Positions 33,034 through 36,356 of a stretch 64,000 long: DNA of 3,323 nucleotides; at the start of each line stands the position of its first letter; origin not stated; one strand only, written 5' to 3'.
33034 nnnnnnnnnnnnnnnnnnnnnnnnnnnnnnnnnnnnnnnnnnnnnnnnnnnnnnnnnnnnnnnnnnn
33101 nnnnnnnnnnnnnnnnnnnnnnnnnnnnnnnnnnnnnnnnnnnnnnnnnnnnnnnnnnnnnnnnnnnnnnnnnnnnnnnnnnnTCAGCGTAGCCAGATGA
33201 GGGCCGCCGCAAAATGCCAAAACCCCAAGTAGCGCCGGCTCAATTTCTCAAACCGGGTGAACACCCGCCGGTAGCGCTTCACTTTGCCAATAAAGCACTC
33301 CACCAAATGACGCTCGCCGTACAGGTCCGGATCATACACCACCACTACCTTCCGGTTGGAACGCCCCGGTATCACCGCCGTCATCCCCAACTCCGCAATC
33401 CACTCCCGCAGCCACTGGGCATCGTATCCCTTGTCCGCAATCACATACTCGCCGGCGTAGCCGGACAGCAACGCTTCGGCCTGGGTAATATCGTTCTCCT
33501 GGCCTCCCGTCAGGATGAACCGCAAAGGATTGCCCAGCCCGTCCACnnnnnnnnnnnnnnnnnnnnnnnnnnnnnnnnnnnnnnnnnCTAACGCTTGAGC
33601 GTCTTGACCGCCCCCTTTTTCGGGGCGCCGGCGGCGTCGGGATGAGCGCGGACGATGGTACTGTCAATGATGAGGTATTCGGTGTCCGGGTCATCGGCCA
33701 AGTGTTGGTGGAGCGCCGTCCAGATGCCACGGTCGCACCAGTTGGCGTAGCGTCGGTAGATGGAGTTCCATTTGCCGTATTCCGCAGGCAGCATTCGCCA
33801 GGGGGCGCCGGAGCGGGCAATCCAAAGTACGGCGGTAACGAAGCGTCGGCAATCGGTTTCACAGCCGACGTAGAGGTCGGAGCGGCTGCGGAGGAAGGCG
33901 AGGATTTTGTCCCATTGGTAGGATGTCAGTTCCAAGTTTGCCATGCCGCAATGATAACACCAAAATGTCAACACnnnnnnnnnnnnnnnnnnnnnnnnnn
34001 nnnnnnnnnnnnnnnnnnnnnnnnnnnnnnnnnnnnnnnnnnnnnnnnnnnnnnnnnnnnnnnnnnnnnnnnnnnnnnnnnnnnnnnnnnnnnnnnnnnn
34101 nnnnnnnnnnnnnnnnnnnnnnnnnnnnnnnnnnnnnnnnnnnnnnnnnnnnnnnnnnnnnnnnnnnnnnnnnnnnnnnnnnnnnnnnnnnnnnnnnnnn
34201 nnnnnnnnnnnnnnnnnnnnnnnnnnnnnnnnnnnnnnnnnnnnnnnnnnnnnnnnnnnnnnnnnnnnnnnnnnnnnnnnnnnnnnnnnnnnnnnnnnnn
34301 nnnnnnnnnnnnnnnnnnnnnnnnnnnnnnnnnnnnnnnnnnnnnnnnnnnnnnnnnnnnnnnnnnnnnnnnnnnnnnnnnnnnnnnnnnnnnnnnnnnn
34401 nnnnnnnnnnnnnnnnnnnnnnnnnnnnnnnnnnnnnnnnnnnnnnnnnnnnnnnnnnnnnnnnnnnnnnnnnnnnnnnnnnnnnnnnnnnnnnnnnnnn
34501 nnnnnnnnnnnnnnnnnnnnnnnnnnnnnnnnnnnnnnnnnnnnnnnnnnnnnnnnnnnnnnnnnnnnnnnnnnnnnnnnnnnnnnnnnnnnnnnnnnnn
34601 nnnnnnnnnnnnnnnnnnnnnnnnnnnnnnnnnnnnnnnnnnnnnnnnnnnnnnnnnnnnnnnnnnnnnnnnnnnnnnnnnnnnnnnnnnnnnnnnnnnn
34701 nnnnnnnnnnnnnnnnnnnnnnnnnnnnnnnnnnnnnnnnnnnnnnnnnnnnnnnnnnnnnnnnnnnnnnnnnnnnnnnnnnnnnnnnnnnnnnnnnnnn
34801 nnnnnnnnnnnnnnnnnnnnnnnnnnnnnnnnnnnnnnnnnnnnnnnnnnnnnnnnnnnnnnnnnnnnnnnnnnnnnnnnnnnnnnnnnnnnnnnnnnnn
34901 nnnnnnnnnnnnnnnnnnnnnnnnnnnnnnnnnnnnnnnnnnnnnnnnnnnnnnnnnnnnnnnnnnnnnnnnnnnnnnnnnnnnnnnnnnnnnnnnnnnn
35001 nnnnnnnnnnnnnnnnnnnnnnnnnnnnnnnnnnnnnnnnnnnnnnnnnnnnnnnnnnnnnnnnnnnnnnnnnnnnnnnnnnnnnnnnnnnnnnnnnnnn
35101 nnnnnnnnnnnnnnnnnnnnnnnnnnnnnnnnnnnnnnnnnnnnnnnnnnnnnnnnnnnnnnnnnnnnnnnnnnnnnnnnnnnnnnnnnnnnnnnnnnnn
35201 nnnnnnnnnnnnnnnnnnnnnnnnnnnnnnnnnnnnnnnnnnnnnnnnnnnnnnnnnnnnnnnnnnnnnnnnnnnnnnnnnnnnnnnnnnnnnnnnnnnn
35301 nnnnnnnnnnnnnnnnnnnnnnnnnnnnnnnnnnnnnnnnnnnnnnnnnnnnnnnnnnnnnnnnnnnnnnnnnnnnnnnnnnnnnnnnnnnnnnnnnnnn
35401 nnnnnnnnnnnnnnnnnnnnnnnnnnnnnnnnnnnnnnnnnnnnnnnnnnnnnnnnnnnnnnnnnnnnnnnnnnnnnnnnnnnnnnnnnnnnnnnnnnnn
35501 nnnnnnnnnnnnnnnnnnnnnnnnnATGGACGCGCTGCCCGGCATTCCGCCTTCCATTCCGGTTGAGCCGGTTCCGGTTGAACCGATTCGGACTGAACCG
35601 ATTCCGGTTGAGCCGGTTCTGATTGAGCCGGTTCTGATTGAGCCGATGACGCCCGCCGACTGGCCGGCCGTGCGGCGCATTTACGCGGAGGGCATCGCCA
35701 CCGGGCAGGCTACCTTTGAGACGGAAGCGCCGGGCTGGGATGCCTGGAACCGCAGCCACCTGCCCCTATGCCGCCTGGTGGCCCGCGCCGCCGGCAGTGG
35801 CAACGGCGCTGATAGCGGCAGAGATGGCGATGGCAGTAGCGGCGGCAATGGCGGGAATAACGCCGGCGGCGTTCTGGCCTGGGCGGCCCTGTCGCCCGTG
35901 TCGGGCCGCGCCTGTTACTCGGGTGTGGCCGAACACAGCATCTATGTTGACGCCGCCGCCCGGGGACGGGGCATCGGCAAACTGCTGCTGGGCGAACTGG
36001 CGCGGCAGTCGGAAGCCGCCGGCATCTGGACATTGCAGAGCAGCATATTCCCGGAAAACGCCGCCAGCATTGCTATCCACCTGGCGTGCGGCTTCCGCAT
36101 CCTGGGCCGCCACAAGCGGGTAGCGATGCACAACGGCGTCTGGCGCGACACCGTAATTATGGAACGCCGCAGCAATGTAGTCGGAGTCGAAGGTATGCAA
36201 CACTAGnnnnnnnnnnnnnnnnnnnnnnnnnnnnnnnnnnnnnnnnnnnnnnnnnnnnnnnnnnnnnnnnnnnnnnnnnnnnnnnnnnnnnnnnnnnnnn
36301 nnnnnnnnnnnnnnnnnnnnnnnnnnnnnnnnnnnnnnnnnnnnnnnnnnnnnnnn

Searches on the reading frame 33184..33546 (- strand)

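Call 82: search_protein_families(library=pfam, proteins=[window:33184-33546:-], max_evalue=0.01)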
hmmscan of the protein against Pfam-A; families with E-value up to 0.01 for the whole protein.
window:33184-33546:- (120 aa): 4 families
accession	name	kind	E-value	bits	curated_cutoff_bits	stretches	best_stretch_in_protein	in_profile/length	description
PF01609.27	DDE_Tnp_1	-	3.8e-12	46.8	23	1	2-115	43-197/200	Transposase DDE domain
PF13586.12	DDE_Tnp_1_2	-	1.9e-09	38.3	29.2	1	35-120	1-86/86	Transposase DDE domain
PF13612.12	DDE_Tnp_1_3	-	2.4e-06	28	27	1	5-95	56-147/155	Transposase DDE domain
PF13359.12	DDE_Tnp_4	-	0.0032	17.5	24.8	1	24-109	62-149/158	DDE superfamily endonuclease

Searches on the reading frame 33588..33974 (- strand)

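Call 82: search_protein_families(library=pfam, proteins=[window:33588-33974:-], max_evalue=0.01)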
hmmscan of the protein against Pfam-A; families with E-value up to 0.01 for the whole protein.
window:33588-33974:- (128 aa): 1 family
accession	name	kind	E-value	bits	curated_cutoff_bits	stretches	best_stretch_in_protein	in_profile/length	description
PF13340.11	DUF4096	-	1.5e-20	73.6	34.3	1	16-89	1-76/76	Putative transposase of IS4/5 family (DUF4096)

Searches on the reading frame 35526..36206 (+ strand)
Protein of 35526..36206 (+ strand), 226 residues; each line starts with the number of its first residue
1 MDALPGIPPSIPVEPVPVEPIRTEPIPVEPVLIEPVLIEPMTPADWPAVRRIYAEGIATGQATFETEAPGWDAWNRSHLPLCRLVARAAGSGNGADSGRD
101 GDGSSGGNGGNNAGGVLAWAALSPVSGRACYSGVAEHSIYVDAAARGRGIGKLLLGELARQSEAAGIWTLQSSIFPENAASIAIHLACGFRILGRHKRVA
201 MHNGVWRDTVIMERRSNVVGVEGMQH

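Call 15: search_protein_families(library=pfam, proteins=[window:35526-36206:+], max_evalue=0.1)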
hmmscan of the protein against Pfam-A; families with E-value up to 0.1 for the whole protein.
window:35526-36206:+ (226 aa): 6 families
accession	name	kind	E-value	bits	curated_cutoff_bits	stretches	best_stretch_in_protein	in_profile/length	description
PF00583.31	Acetyltransf_1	-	6.6e-09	36.5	20.7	1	114-190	42-116/116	Acetyltransferase (GNAT) family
PF13508.13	Acetyltransf_7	-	8.8e-07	29.7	27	1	114-191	12-83/84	Acetyltransferase (GNAT) domain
PF13420.13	Acetyltransf_4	-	3.4e-05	24.3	24.3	1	130-210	72-154/155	Acetyltransferase (GNAT) domain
PF13302.13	Acetyltransf_3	-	0.00048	21.3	25.4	1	118-191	67-138/138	Acetyltransferase (GNAT) domain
PF12568.14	PanZ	-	0.0098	15.8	22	1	139-190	67-120/128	Acetyltransferase (GNAT) domain, PanZ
PF13673.13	Acetyltransf_10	-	0.061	13.7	23.6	1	138-167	56-85/128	Acetyltransferase (GNAT) domain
